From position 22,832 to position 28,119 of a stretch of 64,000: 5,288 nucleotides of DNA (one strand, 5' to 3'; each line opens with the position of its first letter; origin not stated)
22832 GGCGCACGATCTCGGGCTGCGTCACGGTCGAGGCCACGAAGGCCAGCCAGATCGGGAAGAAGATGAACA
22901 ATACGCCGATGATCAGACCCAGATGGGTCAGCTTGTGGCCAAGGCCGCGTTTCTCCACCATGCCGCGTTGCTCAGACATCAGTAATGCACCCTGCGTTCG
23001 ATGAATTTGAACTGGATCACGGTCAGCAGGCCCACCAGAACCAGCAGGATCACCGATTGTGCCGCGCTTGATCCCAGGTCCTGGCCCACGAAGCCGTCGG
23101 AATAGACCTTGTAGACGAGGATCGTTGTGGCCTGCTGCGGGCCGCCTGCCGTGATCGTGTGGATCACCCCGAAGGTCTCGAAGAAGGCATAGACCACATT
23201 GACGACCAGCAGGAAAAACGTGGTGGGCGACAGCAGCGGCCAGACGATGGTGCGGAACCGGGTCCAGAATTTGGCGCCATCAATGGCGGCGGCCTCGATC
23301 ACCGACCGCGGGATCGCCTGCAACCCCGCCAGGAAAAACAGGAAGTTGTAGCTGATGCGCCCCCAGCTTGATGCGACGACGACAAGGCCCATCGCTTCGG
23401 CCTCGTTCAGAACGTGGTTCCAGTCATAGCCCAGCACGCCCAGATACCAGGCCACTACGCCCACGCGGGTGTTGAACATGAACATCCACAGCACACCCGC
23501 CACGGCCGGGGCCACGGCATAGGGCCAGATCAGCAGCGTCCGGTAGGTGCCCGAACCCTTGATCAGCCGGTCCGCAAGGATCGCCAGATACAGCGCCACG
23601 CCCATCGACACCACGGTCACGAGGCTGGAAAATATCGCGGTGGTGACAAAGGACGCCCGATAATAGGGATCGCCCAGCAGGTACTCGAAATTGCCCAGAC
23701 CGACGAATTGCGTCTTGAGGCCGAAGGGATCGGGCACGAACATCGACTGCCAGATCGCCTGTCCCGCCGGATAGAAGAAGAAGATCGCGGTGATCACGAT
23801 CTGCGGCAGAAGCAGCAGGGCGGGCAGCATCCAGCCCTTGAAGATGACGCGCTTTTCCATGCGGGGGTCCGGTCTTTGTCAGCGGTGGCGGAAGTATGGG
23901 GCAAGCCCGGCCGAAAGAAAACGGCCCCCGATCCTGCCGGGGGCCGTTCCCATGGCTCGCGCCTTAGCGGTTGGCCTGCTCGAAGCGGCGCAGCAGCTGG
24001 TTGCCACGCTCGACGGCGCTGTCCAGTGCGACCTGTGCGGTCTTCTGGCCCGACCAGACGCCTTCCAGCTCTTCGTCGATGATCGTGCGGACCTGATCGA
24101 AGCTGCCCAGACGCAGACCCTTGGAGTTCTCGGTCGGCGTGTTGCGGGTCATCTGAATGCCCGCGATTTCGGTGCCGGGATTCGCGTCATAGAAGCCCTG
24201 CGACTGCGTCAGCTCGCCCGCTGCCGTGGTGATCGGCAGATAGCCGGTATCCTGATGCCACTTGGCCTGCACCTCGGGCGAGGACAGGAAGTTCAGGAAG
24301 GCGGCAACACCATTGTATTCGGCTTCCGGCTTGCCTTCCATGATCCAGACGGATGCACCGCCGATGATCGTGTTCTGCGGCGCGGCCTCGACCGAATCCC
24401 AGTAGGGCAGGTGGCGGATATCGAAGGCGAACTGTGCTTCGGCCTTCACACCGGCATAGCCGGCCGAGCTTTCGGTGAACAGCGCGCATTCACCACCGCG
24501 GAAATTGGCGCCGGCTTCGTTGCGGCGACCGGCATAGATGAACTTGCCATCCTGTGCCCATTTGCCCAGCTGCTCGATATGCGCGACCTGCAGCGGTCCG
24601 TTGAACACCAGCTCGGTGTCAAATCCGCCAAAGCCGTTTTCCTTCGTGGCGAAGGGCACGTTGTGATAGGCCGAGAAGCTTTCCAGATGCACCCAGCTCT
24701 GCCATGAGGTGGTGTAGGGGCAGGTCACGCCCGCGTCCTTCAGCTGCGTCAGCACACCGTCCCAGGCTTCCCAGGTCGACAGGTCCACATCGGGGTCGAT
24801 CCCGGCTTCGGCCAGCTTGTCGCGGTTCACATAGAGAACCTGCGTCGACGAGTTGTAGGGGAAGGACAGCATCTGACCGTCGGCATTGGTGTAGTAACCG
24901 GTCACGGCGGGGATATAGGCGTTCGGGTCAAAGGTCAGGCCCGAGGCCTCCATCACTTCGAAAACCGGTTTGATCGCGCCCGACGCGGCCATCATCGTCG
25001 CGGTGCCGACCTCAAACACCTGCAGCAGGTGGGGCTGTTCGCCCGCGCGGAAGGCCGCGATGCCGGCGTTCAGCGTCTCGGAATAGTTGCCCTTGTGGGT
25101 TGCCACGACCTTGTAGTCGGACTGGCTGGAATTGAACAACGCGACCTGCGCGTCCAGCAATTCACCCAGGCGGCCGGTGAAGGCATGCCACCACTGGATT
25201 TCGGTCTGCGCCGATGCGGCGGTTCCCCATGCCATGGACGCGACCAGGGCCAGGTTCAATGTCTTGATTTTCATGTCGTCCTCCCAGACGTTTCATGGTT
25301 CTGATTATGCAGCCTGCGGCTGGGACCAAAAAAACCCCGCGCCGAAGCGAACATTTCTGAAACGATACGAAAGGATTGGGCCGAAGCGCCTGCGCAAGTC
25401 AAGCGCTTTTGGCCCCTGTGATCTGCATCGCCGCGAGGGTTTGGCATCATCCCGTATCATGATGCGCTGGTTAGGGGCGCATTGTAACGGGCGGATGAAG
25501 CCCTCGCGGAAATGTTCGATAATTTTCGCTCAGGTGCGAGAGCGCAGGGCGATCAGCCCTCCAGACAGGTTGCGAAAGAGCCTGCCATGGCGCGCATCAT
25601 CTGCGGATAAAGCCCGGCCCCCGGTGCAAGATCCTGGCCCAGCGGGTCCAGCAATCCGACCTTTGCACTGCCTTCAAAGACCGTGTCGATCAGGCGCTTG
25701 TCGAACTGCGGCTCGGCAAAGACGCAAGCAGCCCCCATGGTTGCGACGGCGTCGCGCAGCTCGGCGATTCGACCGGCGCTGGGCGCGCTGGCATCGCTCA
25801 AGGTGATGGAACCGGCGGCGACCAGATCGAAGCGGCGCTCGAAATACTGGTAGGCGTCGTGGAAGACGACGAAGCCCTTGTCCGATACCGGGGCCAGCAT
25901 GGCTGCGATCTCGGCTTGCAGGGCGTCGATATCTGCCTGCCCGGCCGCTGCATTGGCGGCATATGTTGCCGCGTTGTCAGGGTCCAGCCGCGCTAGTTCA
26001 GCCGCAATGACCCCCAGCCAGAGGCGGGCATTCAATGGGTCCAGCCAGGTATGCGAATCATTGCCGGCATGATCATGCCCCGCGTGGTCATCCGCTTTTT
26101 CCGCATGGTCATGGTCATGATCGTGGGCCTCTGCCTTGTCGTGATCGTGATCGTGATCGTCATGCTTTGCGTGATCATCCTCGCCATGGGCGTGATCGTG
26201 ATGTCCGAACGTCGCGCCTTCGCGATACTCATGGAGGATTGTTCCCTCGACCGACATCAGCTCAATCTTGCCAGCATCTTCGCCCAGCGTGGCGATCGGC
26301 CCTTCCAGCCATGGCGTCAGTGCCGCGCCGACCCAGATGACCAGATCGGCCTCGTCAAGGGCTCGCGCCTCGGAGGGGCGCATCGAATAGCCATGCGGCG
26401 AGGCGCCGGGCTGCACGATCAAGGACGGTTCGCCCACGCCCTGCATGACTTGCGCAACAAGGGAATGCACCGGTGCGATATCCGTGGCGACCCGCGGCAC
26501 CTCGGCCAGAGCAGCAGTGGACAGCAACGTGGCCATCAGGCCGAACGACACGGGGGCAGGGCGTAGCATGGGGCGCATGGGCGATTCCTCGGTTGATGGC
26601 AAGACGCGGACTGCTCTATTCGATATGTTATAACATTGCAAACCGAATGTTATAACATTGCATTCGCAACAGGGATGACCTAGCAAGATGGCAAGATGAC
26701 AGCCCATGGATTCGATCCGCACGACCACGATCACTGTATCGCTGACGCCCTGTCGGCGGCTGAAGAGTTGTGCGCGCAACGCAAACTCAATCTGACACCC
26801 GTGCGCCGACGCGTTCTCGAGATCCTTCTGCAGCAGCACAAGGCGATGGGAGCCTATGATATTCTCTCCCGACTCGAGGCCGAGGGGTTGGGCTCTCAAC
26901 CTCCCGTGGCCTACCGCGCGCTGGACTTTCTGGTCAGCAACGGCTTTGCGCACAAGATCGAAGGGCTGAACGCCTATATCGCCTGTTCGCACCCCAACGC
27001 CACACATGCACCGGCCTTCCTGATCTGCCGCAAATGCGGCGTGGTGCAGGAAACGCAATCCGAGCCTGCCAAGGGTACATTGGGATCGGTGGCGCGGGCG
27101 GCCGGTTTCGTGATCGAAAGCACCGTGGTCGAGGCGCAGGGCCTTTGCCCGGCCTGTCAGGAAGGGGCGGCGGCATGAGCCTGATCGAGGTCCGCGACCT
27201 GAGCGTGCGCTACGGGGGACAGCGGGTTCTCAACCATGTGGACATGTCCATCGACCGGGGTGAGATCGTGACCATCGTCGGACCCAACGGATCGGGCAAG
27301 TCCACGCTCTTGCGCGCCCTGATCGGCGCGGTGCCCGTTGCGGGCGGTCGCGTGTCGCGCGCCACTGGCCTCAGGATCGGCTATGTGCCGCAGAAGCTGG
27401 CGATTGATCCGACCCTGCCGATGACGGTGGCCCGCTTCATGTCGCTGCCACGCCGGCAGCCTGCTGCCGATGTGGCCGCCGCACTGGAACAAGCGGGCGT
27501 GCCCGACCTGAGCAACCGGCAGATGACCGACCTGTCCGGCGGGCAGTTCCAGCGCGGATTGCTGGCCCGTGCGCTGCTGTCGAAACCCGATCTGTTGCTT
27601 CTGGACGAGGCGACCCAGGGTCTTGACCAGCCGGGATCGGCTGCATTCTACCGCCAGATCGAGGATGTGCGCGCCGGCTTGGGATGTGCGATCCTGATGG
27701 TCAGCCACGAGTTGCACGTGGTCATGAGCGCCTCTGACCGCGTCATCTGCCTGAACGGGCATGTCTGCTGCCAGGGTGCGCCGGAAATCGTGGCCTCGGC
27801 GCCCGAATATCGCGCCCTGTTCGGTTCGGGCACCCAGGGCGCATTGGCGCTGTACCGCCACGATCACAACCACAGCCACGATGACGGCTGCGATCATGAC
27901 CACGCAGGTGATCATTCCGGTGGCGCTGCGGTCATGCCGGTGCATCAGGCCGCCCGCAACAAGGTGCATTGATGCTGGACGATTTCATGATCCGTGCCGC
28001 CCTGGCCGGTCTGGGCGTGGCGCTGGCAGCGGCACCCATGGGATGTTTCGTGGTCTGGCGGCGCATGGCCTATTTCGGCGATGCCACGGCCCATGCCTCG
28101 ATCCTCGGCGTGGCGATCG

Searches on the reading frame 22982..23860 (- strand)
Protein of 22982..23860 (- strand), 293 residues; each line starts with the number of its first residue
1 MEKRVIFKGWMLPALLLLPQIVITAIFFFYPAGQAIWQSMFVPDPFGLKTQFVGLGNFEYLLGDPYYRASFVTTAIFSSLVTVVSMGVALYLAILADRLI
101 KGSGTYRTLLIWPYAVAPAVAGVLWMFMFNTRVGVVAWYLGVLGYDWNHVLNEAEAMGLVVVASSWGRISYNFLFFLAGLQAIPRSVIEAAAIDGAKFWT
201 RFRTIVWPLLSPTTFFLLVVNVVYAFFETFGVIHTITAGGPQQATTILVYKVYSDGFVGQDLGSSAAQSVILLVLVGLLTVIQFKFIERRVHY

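Call 36: search_protein_families(library=pfam, proteins=[window:22982-23860:-], max_evalue=0.00001)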
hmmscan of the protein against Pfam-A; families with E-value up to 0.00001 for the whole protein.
window:22982-23860:- (293 aa): 1 family
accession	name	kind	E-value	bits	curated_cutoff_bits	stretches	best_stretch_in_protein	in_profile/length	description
PF00528.27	BPD_transp_1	-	1.5e-14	54.6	26.4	1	158-292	54-183/184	Binding-protein-dependent transport system inner membrane component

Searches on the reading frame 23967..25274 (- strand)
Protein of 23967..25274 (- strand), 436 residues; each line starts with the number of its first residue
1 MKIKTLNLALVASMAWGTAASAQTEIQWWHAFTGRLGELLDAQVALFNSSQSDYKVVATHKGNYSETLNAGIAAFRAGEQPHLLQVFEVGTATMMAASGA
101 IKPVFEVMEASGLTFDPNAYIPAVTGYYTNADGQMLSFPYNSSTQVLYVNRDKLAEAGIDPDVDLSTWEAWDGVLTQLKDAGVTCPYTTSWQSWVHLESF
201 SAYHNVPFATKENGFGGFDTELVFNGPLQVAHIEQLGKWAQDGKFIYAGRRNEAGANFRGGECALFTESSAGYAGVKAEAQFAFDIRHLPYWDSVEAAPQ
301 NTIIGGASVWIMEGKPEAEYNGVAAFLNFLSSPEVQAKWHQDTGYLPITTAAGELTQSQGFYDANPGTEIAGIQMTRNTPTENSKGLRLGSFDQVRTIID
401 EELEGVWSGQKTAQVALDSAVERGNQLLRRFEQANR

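Call 36: search_protein_families(library=pfam, proteins=[window:23967-25274:-], max_evalue=0.00001)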
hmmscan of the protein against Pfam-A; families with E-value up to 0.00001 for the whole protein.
window:23967-25274:- (436 aa): 2 families
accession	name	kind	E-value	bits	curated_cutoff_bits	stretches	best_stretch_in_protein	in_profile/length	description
PF13416.11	SBP_bac_8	-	1.4e-32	114.1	27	1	44-354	3-267/279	Bacterial extracellular solute-binding protein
PF01547.30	SBP_bac_1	-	3.7e-20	73.6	26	1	40-337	10-307/307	Bacterial extracellular solute-binding protein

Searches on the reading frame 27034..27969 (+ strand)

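Call 36: search_protein_families(library=pfam, proteins=[window:27034-27969:+], max_evalue=0.00001)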
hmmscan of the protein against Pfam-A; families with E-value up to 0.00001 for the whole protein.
window:27034-27969:+ (312 aa): 5 families
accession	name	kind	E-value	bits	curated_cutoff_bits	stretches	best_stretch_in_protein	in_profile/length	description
PF00005.33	ABC_tran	-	6.3e-28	98.5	25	1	66-195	1-137/137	ABC transporter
PF13401.12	AAA_22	-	1.4e-07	32.4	27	1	76-227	5-126/130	AAA domain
PF13304.12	AAA_21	-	2e-06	28.6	27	0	79-96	2-19/304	AAA domain, putative AbiEii toxin, Type IV TA system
PF09818.15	ABC_ATPase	-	2.6e-06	27.1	23.2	0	71-97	75-100/283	P-loop domain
PF13191.12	AAA_16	-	8.4e-06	26.8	32.6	0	67-168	14-103/167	AAA ATPase domain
